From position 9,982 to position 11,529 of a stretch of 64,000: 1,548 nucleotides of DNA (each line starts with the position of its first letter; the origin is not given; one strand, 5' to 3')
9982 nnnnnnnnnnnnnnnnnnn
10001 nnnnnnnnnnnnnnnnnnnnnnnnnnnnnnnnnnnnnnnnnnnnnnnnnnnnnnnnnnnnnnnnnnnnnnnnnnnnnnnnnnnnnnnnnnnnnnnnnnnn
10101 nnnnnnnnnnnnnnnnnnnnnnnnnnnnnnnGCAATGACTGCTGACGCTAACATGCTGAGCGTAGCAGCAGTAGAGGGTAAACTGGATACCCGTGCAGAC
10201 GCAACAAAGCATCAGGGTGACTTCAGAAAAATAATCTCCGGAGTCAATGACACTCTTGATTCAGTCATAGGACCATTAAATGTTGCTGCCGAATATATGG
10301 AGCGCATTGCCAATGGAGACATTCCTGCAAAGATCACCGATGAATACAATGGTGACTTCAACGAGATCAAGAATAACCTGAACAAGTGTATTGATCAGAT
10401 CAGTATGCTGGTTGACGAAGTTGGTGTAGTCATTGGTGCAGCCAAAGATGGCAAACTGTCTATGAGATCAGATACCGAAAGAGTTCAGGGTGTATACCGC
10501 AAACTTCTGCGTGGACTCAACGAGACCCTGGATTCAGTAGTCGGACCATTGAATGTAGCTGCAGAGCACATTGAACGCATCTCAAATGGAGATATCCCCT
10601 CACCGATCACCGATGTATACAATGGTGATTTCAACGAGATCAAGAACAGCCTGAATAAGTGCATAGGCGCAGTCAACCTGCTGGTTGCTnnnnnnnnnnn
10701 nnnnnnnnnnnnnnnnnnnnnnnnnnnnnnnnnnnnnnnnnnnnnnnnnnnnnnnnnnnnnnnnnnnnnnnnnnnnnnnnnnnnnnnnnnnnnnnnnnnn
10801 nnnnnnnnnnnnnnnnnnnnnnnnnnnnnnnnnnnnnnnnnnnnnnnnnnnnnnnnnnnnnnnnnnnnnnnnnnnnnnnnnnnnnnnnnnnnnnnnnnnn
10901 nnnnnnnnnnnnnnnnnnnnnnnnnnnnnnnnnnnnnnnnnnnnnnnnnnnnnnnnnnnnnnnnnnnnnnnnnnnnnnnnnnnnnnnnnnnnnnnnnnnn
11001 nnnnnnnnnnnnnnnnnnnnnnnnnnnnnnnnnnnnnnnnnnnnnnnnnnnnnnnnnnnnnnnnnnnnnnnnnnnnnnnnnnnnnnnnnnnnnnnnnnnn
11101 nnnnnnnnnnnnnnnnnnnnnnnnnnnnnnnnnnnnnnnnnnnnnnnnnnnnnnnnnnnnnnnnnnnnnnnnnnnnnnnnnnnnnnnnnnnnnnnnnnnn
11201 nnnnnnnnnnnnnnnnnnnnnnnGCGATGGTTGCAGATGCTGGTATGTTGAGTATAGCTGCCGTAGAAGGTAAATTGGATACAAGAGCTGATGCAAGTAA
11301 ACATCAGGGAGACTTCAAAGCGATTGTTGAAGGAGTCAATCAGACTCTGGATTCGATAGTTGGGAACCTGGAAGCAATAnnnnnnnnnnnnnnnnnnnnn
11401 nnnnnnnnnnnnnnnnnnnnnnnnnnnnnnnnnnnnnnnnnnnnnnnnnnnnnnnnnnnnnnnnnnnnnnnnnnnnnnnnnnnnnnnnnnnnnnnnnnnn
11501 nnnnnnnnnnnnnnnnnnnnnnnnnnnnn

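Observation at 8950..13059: Giant chemoreceptor with a poly-HAMP array (about 12 consecutive HAMP units from 273-bp DNA repeats) and a 4-Cys PAS insertion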

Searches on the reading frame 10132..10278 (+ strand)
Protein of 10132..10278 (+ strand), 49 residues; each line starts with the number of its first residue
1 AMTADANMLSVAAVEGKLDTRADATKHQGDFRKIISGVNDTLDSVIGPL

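Call 11: search_protein_families(library=pfam, proteins=[window:10132-10278:+], max_evalue=10)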
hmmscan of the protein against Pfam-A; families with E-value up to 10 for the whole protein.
seq(49 aa): 1 family
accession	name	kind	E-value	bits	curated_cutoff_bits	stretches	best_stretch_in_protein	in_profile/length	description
PF18947.5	HAMP_2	-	8.4e-10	38.9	24.3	1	26-49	1-24/67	HAMP domain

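Call 38: search_solved_structures(query=A2, max_evalue=10, show_alignments=3)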
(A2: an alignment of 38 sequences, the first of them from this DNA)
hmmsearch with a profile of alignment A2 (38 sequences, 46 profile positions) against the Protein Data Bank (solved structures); distinct sequences matched with E-value up to 10: 8.
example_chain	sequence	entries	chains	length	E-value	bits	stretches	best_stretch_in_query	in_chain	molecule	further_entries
3vol_A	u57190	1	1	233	0.0001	25.3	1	4-43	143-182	Aerotaxis transducer Aer2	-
9trj_A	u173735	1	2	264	0.012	18.7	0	14-41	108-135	histidine kinase,Gcn4p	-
9trk_A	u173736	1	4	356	0.043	16.9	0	14-41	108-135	histidine kinase,Gcn4p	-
8gyn_A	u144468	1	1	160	0.38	13.8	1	27-43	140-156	Tumor necrosis factor alpha-induced protein 8-like protein 1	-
1zhq_A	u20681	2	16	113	0.65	13.1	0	26-38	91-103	mannan-binding lectin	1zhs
2bma_A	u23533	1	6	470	0.75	12.9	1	29-42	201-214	GLUTAMATE DEHYDROGENASE (NADP+)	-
7obi_A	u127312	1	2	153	1.4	12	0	22-36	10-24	CTPR-rv4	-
1x63_A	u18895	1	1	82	1.6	11.9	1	15-37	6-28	Skeletal muscle LIM-protein 1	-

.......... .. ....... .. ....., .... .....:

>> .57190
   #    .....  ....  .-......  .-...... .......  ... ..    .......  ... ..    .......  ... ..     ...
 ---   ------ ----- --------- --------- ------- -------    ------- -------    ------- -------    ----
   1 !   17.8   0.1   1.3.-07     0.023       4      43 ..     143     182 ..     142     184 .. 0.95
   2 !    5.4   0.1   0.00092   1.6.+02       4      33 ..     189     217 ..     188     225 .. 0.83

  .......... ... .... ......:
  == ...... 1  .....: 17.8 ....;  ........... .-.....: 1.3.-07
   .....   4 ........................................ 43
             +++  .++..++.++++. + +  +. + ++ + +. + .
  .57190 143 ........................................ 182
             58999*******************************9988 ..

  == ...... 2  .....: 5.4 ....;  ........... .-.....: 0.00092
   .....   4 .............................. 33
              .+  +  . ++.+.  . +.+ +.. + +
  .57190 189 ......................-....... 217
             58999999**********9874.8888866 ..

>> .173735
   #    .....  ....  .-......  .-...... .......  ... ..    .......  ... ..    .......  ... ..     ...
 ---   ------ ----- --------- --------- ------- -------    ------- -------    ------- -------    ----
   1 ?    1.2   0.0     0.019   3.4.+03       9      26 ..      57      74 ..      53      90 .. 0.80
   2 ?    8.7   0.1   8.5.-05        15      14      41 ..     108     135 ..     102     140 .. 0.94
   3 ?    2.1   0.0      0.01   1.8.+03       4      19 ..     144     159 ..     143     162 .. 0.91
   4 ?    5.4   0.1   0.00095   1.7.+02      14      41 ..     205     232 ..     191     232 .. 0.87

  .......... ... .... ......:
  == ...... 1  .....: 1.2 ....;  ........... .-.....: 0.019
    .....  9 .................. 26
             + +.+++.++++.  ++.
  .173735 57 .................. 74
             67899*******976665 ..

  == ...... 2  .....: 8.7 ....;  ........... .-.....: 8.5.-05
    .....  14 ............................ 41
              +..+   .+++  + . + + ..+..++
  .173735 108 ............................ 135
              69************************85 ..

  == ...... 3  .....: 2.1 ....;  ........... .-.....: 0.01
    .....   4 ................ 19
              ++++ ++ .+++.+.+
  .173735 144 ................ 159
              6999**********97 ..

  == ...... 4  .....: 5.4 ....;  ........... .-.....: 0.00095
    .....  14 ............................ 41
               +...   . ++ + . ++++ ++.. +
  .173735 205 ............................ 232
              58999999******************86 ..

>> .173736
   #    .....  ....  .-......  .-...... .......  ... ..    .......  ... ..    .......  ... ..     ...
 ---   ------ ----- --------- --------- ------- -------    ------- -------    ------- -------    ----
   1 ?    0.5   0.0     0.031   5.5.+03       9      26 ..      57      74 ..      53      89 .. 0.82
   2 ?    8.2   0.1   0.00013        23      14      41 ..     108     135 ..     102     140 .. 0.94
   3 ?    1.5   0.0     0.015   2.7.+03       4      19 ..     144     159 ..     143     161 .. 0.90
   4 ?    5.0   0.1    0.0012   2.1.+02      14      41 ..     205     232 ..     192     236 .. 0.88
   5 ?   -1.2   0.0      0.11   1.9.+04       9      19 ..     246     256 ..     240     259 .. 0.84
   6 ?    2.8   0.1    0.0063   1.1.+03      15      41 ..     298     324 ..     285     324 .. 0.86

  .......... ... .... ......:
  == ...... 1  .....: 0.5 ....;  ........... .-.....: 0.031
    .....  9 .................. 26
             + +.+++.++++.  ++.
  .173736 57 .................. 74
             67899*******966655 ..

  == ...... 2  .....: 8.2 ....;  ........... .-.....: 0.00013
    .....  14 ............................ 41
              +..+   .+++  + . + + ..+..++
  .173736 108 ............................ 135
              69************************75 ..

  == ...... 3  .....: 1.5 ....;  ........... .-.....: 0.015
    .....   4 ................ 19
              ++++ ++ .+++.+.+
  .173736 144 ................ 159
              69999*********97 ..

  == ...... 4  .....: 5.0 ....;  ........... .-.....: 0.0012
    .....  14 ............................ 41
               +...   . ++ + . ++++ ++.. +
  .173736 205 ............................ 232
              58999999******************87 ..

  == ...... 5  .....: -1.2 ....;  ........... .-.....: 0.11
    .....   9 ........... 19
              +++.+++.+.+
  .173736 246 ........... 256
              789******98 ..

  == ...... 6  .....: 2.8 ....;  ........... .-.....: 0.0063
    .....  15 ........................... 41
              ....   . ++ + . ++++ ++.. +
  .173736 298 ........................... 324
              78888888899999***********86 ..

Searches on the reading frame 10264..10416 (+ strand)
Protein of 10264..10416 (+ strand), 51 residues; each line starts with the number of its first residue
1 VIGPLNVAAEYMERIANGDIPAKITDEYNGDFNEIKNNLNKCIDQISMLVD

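Call 11: search_protein_families(library=pfam, proteins=[window:10264-10416:+], max_evalue=10)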
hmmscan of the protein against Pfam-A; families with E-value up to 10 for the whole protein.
seq(51 aa): 2 families
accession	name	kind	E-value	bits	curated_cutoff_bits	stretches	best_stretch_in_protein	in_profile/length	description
PF18947.5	HAMP_2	-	1.3e-21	76.7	24.3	1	1-46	20-65/67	HAMP domain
PF00672.30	HAMP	-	0.0027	18.5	25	1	2-41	7-46/53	HAMP domain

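Call 39: search_solved_structures(query=A3, max_evalue=10, show_alignments=2)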
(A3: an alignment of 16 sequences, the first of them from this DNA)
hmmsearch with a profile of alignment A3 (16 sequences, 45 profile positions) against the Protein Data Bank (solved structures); distinct sequences matched with E-value up to 10: 5.
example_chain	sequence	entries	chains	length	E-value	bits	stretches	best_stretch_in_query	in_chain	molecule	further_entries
3vol_A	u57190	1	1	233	2.3e-05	27.4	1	8-35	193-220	Aerotaxis transducer Aer2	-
9trk_A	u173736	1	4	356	3e-05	27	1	6-45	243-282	histidine kinase,Gcn4p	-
1hr6_B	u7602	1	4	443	0.75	12.9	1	8-29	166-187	MITOCHONDRIAL PROCESSING PEPTIDASE BETA SUBUNIT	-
1hr7_B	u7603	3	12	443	0.75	12.9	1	8-29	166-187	MITOCHONDRIAL PROCESSING PEPTIDASE BETA SUBUNIT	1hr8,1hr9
7w5z_B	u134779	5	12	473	0.83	12.8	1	13-39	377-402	Protein phosphatase 2C, putative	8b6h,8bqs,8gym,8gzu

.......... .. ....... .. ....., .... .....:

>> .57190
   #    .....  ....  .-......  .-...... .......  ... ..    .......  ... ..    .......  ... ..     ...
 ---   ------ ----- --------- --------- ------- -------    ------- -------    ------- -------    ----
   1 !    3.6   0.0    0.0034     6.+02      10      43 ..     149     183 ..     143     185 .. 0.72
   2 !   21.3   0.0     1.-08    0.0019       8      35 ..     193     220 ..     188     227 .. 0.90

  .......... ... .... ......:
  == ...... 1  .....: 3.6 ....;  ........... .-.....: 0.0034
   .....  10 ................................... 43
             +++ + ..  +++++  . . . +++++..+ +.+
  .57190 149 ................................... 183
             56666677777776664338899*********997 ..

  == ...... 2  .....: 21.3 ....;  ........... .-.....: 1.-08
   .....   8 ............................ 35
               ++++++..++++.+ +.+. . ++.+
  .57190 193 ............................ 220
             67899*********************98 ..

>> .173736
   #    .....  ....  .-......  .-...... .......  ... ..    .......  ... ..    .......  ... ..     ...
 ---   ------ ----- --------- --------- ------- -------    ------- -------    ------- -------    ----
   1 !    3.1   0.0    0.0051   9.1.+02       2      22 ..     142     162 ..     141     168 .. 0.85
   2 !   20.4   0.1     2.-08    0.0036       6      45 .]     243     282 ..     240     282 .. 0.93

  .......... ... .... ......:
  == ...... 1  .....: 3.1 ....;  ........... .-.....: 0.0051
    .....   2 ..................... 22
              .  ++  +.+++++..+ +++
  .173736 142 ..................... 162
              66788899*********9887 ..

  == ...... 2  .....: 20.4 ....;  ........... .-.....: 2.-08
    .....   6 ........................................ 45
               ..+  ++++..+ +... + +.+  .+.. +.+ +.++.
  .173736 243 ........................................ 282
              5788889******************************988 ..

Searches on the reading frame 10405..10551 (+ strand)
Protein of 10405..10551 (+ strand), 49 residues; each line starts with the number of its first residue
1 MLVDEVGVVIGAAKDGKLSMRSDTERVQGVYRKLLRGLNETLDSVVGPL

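Call 11: search_protein_families(library=pfam, proteins=[window:10405-10551:+], max_evalue=10)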
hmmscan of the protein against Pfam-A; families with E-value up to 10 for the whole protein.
seq(49 aa): 1 family
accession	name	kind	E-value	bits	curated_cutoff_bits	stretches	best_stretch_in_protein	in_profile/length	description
PF18947.5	HAMP_2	-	1.1e-05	25.7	24.3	1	26-49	1-24/67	HAMP domain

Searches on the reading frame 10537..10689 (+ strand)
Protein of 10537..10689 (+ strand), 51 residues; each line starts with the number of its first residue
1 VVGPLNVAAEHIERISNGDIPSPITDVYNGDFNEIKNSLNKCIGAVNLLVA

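Call 11: search_protein_families(library=pfam, proteins=[window:10537-10689:+], max_evalue=10)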
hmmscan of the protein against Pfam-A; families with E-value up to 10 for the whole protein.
seq(51 aa): 2 families
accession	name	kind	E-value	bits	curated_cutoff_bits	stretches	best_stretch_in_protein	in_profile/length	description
PF18947.5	HAMP_2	-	4.7e-19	68.5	24.3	1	1-47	20-66/67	HAMP domain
PF00672.30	HAMP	-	0.0012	19.6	25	1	1-40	6-45/53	HAMP domain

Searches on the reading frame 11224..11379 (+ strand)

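Call 11: search_protein_families(library=pfam, proteins=[window:11224-11379:+], max_evalue=10)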
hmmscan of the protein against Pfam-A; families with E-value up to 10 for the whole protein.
seq(52 aa): 2 families
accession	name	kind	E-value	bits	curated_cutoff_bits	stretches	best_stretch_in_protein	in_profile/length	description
PF18947.5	HAMP_2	-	3.2e-08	33.9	24.3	1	26-50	1-25/67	HAMP domain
PF20647.2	DUF6808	-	0.15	12.5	24.4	1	29-45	17-33/86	Domain of unknown function (DUF6808)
